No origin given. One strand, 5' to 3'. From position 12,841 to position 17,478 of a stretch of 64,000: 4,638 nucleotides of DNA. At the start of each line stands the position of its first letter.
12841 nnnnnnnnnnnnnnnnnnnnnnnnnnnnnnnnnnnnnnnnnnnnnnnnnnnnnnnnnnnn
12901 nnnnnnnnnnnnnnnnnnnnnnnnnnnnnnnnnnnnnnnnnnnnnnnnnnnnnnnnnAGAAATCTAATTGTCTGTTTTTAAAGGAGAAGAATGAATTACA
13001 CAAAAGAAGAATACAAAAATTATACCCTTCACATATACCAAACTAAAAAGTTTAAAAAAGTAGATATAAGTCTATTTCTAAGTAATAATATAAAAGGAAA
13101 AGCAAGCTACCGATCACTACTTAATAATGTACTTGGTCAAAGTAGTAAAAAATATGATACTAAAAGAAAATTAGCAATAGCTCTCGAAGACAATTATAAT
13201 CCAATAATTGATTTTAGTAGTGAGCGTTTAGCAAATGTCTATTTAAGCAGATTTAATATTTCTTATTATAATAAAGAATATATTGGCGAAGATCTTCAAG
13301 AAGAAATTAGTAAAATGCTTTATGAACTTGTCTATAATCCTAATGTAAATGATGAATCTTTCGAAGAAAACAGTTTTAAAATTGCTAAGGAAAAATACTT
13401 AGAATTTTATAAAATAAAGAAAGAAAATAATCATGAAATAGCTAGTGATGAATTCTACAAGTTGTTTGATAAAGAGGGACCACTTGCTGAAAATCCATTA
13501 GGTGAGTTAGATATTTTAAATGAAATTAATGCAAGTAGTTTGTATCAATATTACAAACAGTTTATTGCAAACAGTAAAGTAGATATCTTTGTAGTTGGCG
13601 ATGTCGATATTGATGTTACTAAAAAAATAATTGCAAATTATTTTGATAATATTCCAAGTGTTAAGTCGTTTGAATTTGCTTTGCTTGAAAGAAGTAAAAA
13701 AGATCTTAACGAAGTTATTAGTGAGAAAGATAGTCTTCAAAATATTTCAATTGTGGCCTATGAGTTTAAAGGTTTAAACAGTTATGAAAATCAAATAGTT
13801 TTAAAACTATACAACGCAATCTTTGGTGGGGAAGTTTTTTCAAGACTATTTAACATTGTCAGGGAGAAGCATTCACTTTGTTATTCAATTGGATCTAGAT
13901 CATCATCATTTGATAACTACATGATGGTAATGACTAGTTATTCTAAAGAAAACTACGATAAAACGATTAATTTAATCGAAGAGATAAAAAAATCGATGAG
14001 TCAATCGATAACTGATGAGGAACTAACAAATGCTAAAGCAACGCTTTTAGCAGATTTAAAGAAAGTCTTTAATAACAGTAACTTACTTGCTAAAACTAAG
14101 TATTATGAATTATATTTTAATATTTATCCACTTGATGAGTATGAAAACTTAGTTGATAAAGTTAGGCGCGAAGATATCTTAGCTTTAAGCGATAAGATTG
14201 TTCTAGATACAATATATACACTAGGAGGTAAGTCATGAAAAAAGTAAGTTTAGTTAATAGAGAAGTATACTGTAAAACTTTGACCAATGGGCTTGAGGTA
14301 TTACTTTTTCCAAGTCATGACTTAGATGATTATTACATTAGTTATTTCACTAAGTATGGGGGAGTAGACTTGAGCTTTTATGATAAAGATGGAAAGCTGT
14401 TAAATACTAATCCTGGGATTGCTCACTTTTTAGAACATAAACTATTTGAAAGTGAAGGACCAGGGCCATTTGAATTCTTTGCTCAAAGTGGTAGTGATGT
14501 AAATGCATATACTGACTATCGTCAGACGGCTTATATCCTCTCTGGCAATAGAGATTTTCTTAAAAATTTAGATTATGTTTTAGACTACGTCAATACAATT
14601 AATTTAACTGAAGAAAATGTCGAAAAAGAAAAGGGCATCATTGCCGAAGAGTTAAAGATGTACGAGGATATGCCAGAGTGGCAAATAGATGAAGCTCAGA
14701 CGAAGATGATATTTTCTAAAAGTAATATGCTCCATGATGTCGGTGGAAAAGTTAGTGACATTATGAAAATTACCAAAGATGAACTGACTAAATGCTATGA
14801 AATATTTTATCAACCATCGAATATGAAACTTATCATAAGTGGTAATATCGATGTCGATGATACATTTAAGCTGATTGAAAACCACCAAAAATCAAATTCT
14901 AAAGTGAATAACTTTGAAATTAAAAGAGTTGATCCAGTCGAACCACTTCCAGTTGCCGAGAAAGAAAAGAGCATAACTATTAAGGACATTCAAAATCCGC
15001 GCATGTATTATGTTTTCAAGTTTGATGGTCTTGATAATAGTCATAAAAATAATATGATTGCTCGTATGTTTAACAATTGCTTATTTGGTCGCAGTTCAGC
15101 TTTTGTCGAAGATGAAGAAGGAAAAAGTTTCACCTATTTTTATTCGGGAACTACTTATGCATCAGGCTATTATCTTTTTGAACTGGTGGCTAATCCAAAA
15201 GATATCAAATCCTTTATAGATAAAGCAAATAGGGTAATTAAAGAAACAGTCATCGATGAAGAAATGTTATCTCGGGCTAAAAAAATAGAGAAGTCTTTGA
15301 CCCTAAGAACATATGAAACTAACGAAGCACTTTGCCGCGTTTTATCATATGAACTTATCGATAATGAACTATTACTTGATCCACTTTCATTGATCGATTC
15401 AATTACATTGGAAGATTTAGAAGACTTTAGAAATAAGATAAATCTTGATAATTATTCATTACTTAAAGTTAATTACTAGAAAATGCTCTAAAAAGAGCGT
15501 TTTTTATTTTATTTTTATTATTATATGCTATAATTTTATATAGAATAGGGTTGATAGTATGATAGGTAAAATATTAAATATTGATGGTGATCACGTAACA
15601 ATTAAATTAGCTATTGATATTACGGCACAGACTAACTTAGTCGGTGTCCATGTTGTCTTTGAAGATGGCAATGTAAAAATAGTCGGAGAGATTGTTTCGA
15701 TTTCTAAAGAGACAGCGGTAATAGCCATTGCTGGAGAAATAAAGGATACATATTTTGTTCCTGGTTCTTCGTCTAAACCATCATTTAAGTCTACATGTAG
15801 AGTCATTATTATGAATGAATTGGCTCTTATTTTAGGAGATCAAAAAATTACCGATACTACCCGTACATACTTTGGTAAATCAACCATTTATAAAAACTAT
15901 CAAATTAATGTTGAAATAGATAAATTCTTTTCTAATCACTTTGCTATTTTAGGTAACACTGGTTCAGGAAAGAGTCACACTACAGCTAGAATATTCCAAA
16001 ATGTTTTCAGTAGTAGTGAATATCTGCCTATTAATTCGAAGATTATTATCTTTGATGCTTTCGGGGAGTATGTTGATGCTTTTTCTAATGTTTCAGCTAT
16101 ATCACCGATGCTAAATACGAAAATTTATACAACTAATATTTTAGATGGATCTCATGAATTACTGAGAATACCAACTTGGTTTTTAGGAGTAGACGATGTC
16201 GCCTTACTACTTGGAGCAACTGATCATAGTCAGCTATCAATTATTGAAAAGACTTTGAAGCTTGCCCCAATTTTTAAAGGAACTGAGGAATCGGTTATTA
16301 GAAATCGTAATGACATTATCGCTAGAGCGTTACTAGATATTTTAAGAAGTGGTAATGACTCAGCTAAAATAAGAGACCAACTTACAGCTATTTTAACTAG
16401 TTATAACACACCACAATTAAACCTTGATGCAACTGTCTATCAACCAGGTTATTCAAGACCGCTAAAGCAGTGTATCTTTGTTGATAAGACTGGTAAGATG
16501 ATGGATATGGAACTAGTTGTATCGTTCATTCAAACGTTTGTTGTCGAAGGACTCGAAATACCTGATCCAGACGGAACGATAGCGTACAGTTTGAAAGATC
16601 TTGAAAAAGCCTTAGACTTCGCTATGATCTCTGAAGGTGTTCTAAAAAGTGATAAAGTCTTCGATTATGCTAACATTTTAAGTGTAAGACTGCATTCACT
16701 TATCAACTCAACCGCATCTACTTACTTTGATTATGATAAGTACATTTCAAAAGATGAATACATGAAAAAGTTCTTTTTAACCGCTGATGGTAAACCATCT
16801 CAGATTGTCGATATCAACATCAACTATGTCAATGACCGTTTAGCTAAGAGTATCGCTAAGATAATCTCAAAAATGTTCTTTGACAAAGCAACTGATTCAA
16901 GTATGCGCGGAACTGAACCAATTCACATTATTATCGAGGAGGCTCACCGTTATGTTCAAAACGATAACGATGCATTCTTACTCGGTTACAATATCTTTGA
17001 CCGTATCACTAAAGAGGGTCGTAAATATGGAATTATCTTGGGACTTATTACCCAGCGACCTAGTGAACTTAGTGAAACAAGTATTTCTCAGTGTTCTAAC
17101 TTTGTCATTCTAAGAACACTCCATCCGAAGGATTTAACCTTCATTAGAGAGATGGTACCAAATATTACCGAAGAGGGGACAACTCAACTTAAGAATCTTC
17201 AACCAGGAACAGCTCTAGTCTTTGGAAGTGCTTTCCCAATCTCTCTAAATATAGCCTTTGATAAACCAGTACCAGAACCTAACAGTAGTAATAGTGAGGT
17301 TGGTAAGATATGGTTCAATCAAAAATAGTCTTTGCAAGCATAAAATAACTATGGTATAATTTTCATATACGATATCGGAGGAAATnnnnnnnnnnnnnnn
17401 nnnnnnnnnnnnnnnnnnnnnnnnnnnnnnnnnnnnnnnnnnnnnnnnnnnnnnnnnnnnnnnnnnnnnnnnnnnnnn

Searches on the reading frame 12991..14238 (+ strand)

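Call 17: search_protein_families(library=pfam, proteins=[window:12991-14238:+], max_evalue=0.00001)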
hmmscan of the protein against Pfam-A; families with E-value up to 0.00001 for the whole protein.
window:12991-14238:+ (415 aa): 1 family
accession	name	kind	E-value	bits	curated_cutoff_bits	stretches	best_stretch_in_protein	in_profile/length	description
PF05193.26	Peptidase_M16_C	-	1.2e-28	100.7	23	1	179-352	2-181/181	Peptidase M16 inactive domain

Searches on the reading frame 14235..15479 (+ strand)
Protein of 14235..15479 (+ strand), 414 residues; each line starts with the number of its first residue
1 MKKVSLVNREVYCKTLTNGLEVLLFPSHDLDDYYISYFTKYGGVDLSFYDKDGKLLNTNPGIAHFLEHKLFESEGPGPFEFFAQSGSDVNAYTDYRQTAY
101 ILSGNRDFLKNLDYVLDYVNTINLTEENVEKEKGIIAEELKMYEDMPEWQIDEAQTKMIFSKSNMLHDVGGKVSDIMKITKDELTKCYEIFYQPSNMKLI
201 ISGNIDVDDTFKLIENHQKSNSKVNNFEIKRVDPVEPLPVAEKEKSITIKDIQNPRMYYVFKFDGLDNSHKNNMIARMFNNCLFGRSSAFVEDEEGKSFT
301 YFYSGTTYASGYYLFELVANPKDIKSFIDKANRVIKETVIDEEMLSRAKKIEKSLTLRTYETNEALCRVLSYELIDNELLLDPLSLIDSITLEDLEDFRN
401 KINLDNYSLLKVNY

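Call 18: search_protein_families(library=pfam, proteins=[window:14235-15479:+], max_evalue=0.00001)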
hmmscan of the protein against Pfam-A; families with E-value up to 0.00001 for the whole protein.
window:14235-15479:+ (414 aa): 2 families
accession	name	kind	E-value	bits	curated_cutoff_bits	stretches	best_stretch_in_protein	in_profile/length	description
PF05193.26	Peptidase_M16_C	-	6.8e-19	68.9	23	1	178-350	1-179/181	Peptidase M16 inactive domain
PF00675.25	Peptidase_M16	-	1.5e-13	51.3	22.3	1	58-154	29-130/149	Insulinase (Peptidase family M16)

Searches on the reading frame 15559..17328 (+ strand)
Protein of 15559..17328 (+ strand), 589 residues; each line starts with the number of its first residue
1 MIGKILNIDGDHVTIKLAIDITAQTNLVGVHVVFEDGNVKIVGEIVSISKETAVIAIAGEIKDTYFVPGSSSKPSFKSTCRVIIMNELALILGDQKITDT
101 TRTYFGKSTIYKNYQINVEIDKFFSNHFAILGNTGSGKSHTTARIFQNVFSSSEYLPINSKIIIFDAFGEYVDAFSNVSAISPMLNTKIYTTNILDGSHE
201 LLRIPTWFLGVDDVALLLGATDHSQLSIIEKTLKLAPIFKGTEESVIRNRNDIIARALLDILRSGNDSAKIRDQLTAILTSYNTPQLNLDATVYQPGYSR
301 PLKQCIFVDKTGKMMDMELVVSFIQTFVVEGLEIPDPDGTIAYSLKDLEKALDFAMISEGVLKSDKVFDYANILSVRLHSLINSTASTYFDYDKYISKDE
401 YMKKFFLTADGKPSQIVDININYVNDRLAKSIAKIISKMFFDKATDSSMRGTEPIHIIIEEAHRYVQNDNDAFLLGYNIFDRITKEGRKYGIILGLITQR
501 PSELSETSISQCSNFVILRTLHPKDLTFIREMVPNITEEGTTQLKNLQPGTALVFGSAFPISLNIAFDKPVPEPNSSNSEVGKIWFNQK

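Call 18: search_protein_families(library=pfam, proteins=[window:15559-17328:+], max_evalue=0.00001)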
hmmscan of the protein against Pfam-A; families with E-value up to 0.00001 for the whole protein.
window:15559-17328:+ (589 aa): 1 family
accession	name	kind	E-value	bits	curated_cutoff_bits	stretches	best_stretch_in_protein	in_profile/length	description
PF01935.23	DUF87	-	1.5e-21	78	23.2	1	106-283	4-174/220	Helicase HerA, central domain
